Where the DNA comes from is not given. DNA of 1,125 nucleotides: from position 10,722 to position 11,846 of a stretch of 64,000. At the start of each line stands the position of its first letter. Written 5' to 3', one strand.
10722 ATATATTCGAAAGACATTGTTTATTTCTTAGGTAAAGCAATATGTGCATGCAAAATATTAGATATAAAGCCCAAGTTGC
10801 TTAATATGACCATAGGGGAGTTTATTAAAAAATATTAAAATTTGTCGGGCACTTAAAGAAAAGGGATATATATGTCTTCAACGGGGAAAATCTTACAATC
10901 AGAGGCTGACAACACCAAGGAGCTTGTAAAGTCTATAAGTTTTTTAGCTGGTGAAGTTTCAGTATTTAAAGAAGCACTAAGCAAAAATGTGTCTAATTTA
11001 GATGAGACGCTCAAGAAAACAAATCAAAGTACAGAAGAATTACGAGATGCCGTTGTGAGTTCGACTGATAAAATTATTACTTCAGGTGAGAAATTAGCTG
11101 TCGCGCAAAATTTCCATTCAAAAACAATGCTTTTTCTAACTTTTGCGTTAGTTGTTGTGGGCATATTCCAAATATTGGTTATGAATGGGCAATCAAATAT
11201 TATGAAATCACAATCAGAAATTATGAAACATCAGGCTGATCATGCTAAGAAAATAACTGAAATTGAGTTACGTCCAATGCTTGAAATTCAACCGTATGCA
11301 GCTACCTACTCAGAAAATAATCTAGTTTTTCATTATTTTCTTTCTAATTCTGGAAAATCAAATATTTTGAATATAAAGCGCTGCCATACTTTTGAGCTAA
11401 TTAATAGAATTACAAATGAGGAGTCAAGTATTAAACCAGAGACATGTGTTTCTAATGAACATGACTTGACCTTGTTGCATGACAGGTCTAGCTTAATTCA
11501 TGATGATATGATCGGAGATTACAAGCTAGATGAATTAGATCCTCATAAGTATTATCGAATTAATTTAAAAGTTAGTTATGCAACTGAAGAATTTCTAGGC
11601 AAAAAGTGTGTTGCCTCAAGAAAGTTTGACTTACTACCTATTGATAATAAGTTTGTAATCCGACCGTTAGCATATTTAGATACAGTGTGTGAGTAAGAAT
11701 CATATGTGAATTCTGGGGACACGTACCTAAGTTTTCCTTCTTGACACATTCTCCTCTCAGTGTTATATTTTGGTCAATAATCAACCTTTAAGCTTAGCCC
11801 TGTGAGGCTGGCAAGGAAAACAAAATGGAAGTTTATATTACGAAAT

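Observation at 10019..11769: AT-rich two-gene island (trypsin-like protease + coiled-coil membrane protein) flanked by duplicated promoter-like repeats, inserted in front of pyrR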

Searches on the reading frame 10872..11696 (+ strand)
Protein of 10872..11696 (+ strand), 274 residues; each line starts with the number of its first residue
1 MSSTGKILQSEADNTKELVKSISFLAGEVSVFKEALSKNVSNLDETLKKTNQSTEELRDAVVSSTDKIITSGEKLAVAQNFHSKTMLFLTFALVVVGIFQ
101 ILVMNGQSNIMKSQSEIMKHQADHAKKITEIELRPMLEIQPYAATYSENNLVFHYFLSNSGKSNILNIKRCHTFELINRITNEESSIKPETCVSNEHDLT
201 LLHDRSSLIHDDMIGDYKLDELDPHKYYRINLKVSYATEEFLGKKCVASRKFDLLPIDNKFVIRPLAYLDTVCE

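Call 5: search_protein_families(library=pfam, proteins=[window:10872-11696:+], max_evalue=1)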
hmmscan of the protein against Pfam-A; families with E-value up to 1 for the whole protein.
window:10872-11696:+ (274 aa): 5 families
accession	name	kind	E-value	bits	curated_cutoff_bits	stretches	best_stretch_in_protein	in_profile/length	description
PF07889.17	DUF1664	-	0.018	15.5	34.6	1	13-75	41-103/124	Protein of unknown function (DUF1664)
PF20667.3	Sec10_N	-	0.027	15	27.4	1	18-83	22-87/118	Exocyst complex component Sec10, N-terminal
PF06009.19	Laminin_II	-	0.037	14.5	33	1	15-70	1-56/138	Laminin Domain II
PF06103.16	DUF948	-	0.19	12.4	37.2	0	87-129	4-46/89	Bacterial protein of unknown function (DUF948)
PF03908.18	Sec20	-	0.31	11.4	27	1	12-102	4-88/92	Sec20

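Call 6: search_protein_families(library=padloc, proteins=[window:10872-11696:+], max_evalue=1)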
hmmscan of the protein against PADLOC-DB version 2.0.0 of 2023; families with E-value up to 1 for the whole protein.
window:10872-11696:+ (274 aa): 0 families

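Call 13: find_homologous_proteins(query=window:10872-11696:+, max_evalue=0.01)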
Query window:10872-11696:+ (274 aa): 4 proteins with E <= 0.01 among 501 candidates.
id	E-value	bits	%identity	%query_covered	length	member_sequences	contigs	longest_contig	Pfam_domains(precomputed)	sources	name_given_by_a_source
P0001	3.1e-173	592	100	100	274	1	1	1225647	-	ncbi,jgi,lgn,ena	ncbi:MAG: hypothetical protein WC676_02230 [Candidatus Omnitrophota bacterium]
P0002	8.9e-82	292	53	100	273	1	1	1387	-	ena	-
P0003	1.7e-75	272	51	100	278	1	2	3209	-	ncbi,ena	-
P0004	2.2e-41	160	39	96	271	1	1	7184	-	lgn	-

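Call 14: find_encoding_contigs(protein=P0003, flank=10000)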
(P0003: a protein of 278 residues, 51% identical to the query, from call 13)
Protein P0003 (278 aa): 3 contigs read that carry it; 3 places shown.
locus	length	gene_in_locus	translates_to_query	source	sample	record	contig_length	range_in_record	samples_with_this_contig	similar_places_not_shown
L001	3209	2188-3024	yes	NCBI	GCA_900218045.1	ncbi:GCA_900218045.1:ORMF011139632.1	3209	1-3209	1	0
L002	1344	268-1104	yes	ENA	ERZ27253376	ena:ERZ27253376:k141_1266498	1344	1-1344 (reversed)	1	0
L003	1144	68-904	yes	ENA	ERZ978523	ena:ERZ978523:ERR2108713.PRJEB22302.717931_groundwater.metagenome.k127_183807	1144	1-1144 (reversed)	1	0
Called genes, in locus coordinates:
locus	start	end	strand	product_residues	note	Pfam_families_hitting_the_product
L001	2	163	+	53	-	?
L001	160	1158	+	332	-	PF00288:GHMP_kinases_N, PF08544:GHMP_kinases_C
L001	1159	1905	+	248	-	PF00483:NTP_transferase, PF12804:NTP_transf_3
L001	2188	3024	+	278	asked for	-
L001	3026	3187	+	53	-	-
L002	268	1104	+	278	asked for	-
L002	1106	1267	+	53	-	-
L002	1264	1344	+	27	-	?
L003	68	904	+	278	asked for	-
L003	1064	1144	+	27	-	?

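Call 15: find_encoding_contigs(protein=P0004, flank=10000)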
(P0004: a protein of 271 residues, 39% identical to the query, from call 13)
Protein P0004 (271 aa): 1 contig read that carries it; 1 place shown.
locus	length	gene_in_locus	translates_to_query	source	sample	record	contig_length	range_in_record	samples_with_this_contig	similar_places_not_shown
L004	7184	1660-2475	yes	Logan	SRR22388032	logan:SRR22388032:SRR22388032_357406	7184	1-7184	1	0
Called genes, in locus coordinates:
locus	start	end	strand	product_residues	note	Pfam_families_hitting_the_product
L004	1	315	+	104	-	?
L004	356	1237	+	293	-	PF13676:TIR_2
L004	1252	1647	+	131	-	-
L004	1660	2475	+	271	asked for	-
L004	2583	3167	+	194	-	-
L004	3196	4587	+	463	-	PF04326:SLFN_AlbA_2, PF13749:HATPase_c_4, PF08220:HTH_DeoR (faint)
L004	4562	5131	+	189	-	-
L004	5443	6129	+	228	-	PF11535:Calci_bind_CcbP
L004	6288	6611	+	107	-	-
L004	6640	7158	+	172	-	PF00072:Response_reg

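Call 16: find_encoding_contigs(protein=P0002, flank=10000)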
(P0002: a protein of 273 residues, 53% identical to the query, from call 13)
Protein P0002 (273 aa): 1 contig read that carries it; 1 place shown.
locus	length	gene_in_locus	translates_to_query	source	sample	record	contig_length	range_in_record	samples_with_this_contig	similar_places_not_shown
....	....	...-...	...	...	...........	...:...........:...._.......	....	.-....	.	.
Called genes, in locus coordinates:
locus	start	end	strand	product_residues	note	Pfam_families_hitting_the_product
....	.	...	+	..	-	?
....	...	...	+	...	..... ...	-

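Call 32: predict_structure(protein=window:10872-11696:+)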
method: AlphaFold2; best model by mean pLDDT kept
length: 274 residues; sequences in the alignment: 1
mean_pLDDT: 56.4   pTM: 0.37
mean pLDDT of the five models: 56.4, 47.5, 44.9, 43.6, 38.6
residues with pLDDT >= 90: 0; 70-90: 48; 50-70: 145; < 50: 81
segments of 3 or more residues with pLDDT < 50: 7-9, 70-90, 128-135, 162-168, 186-219
pLDDT, mean of each block of 10 residues (from residue 1): 51 67 64 71 66 53 52 35 40 61 69 70 54 55 64 62 45 54 50 36 29 39 63 63 66 70 68 67
secondary structure, 60 per line:
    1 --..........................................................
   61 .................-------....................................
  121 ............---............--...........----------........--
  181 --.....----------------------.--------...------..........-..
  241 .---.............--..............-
elements in order: H3-77 H85-132 E136-147 E150-160 E171-178 E183-187 E228-237 E245-257 E260-273

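Call 36: search_protein_families(library=padloc, proteins=[L004:353-1237:+, L004:1252-1647:+, L004:2583-3167:+, L004:3196-4587:+, L001:3026-3187:+], max_evalue=0.1)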
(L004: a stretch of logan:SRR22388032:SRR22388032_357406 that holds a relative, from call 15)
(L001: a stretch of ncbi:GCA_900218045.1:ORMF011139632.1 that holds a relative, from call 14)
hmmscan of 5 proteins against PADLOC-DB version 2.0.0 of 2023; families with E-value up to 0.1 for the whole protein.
L004:353-1237:+ (294 aa): 6 families
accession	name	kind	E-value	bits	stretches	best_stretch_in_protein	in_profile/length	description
PDLC05062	PDC-S66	-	3.7e-12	44.3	1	4-101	145-240/282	-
PDLC00417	ThsB1|ThsB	-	2.1e-05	22.2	1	5-101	164-259/303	TIR-like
PDLC02962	RT-TIR_XII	-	0.0016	15.3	1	6-101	344-438/478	single gene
PDLC02421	Aga_TIR-PNTD1-PNTD2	-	0.0035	14.5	1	29-109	26-106/430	Class I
PDLC00426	ThsB1|ThsB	-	0.0066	13.8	1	3-83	233-317/352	TIR-like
PDLC03957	bSEFIR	-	0.057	11.2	1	7-79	38-110/412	-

L004:1252-1647:+ (131 aa): 0 families

L004:2583-3167:+ (194 aa): 0 families

L004:3196-4587:+ (463 aa): 6 families
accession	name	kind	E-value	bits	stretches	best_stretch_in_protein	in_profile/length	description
PDLC02394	pAgo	-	5.2e-18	62.2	1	27-395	54-446/1121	-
PDLC02402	Aga_SIR2-PNTD1-PNTD2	-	1.4e-11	41.3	1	137-322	305-488/876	Class I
PDLC02418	Aga_SIR2-Kinase-PNTD1-PNTD2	-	1.1e-08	31.7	2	276-317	320-361/756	Class I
PDLC03963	SoFic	-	5.1e-05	20.8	1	397-452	290-345/361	-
PDLC01858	CARF3--CARF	-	0.0097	13.8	1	394-453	137-195/204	-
PDLC01879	CARF3--CARF_TM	-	0.029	12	0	394-458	171-209/222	-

L001:3026-3187:+ (53 aa): 0 families

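Call 37: search_protein_families(library=pfam, proteins=[L004:353-1237:+, L004:1252-1647:+, L004:2583-3167:+, L001:3026-3187:+], max_evalue=0.1)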
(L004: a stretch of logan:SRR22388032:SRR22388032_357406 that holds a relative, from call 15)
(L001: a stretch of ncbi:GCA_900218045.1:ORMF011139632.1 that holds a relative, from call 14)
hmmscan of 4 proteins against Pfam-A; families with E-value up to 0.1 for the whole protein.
L004:353-1237:+ (294 aa): 1 family
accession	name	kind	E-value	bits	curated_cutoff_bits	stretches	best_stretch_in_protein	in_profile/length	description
PF13676.11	TIR_2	-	1.7e-15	58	28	1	10-126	1-116/122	TIR domain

L004:1252-1647:+ (131 aa): 0 families

L004:2583-3167:+ (194 aa): 0 families

L001:3026-3187:+ (53 aa): 0 families

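Call 39: predict_structure(alignment_id=A2)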
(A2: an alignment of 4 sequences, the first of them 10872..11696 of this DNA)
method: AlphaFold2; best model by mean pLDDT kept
length: 274 residues; sequences in the alignment: 4
mean_pLDDT: 76.8   pTM: 0.51
mean pLDDT of the five models: 76.8, 75.0, 71.8, 68.3, 64.3
residues with pLDDT >= 90: 24; 70-90: 181; 50-70: 64; < 50: 5
segments of 3 or more residues with pLDDT < 50: 3-5
pLDDT, mean of each block of 10 residues (from residue 1): 49 60 61 68 76 80 80 79 83 87 76 73 67 71 84 88 84 90 87 77 77 78 81 84 76 81 76 72
secondary structure, 60 per line:
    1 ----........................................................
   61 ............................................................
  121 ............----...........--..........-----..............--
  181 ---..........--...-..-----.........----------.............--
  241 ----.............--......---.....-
elements in order: H5-132 E137-147 E150-159 E165-178 E184-193 E207-215 E226-238 E245-257 E260-265 E269-273

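Call 42: search_protein_representatives(alignment_id=A2)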
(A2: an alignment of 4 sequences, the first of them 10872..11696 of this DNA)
Query: 4 sequences, 275 profile positions. Proteins with E-value up to 0.001 (for the whole library): 96; up to 1e-10: 12; up to 1e-30: 4. The best 96 are listed.
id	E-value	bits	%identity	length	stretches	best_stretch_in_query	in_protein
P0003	5.1e-132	455.4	-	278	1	1-274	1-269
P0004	7.5e-120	415.4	-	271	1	1-275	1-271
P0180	5.6e-53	196.1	-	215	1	113-274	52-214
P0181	1.5e-44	168.5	-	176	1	121-274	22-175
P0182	5.8e-26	107.5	-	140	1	20-115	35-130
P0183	7.7e-25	103.8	-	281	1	20-119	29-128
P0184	4.1e-20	88.3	-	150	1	20-128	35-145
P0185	1.1e-13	67.3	-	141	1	9-106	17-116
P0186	2.3e-12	62.9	-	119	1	52-122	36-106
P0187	5.4e-12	61.7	-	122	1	25-104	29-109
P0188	5.9e-12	61.6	-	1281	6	149-176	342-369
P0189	2.3e-11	59.6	-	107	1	40-124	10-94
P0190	1.2e-10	57.3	-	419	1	86-241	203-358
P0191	1.5e-10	57.0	-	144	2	55-123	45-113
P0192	2.3e-10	56.4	-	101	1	40-107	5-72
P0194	8.7e-10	54.5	-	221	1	109-243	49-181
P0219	9.8e-06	41.2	-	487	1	128-244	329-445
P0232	5.7e-05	38.7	-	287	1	103-260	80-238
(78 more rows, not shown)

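Call 45: search_protein_families(library=pfam, proteins=[P0180, P0182, P0183, P0184, P0185, P0187, P0190, P0194, P0219, P0188], max_evalue=0.1)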
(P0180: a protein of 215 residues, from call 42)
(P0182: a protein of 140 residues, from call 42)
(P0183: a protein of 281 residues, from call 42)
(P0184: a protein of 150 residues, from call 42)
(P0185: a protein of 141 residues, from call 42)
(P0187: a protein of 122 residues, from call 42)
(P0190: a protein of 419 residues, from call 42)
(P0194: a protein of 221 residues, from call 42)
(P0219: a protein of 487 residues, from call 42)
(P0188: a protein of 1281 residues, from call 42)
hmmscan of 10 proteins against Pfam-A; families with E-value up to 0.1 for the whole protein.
P0180 (215 aa): 2 families
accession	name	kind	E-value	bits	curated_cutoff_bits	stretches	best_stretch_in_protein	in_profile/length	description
PF13248.11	Zn_ribbon_3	-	8.3e-05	22.4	27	1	3-21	4-22/26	zinc-ribbon domain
PF12773.13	DZR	-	0.051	14.2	27.3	0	4-25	1-22/45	Double zinc ribbon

P0182 (140 aa): 2 families
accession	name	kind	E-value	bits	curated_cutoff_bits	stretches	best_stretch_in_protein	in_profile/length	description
PF02947.19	Flt3_lig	-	0.021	15.5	25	1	1-68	55-123/131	flt3 ligand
PF17098.10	Wtap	-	0.064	13.6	35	1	22-95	80-153/155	WTAP/Mum2p family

P0183 (281 aa): 3 families
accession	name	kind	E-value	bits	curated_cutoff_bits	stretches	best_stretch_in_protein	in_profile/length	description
PF18719.7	ArlS_N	-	0.012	16.2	27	1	2-90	16-97/140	ArlS sensor domain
PF12329.13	TMF_DNA_bd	-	0.038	14.4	35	1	43-87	22-66/74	TATA element modulatory factor 1 DNA binding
PF00429.24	TLV_coat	-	0.094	11.9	22.5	0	54-101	487-535/560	ENV polyprotein (coat polyprotein)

P0184 (150 aa): 1 family
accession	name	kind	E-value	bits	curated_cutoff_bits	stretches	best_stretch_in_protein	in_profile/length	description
PF21037.2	CCDC138_cc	-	0.098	13.1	27.1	1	68-97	12-41/59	Coiled-coil-domain-containing protein 138, coiled-coil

P0185 (141 aa): 1 family
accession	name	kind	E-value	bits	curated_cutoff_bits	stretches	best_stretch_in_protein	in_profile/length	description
PF00664.28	ABC_membrane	-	0.016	15.4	28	1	74-118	25-69/274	ABC transporter transmembrane region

P0187 (122 aa): 3 families
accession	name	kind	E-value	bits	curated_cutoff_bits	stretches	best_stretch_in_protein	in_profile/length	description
PF09925.14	DUF2157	-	0.014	15.5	32.4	1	76-121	20-65/146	Predicted membrane protein (DUF2157)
PF04546.19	Sigma70_ner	-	0.049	14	29.7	1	25-88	96-160/210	Sigma-70, non-essential region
PF12460.14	MMS19_C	-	0.059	12.8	32.9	1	11-100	161-252/426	RNAPII transcription regulator C-terminal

P0190 (419 aa): 2 families
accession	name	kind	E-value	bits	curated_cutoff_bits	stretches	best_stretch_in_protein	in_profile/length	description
PF11286.13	DUF3087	-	0.04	13.8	23.4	1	144-196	28-79/165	Protein of unknown function (DUF3087)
PF09877.14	EhaL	-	0.043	14.7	23.8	0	138-183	9-53/97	Energy-converting hydrogenase subunit EhaL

P0194 (221 aa): 2 families
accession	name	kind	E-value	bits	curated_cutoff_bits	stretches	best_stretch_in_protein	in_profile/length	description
PF00689.26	Cation_ATPase_C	-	0.073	13.3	27.3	1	5-60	53-107/175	Cation transporting ATPase, C-terminus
PF05437.17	AzlD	-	0.089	13.4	23.7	0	6-50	35-79/99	Branched-chain amino acid transport protein (AzlD)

P0219 (487 aa): 4 families
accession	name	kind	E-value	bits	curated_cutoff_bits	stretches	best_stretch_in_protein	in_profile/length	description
PF13676.11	TIR_2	-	1.9e-22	80.5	28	1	143-259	1-109/122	TIR domain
PF01582.25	TIR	-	1.2e-12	48.4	21.3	1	141-243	2-103/179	TIR domain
PF08357.16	SEFIR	-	0.0058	17.4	23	1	142-179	2-41/150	SEFIR domain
PF24487.1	NDC80_loop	-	0.065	13.3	27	1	56-161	102-208/233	Kinetochore protein NDC80 loop region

P0188 (1281 aa): 10 families
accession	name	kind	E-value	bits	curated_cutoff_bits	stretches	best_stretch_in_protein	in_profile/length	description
PF18962.6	Por_Secre_tail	-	3.9e-15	56.3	27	1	1204-1278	1-73/75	Secretion system C-terminal sorting domain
PF02844.21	GARS_N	-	1.6e-12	48.4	29.5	0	332-374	28-70/100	Phosphoribosylglycinamide synthetase, N domain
PF12690.13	BsuPI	-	1.6e-08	34.9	22.9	0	344-383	14-54/101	Intracellular proteinase inhibitor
PF14292.12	SusE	-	1.4e-06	28.8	25.2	1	1072-1167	10-105/106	SusE outer membrane protein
PF02022.25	Integrase_Zn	-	2.7e-06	27.8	22.6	0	341-359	12-30/38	Integrase Zinc binding domain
PF00932.25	LTD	-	9.3e-05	23.2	34.3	1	13-79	4-70/109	Lamin Tail Domain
PF20093.5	DUF6484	-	0.0001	23.3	27.6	0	322-347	4-29/61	Domain of unknown function (DUF6484)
PF11116.13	DUF2624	-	0.00024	22.3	24.7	0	996-1019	27-50/83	Protein of unknown function (DUF2624)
PF11589.14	DUF3244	-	0.018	15.5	25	0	1212-1266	30-84/96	Domain of unknown function (DUF3244)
PF13585.12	CHU_C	-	0.025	15.1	27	0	1209-1263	14-68/86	CHU_C Type IX secretion signal domain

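Call 47: find_related_loci(query=A2, collection=viral_contigs, flank=5000)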
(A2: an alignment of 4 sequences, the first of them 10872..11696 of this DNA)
Query A2 (274 aa) in viral_contigs; peptide patterns used: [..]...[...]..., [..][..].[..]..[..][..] (x = any residue, [..] = any of these).
120 stretches matched a pattern, but none encodes a relative of the query by tblastn (E <= 1e-3).

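Call 68: search_protein_families(library=phrogs, proteins=[window:10872-11696:+], max_evalue=0.1)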
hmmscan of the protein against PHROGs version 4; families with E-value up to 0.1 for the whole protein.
window:10872-11696:+ (274 aa): 1 family
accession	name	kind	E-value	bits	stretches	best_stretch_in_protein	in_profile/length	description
phrog_32407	-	unknown function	0.027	15.6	1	151-185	85-119/143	-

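Call 69: search_protein_families(library=ncbifam, proteins=[window:10872-11696:+], max_evalue=0.01)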
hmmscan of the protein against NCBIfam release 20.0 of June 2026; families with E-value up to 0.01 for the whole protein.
window:10872-11696:+ (274 aa): 0 families
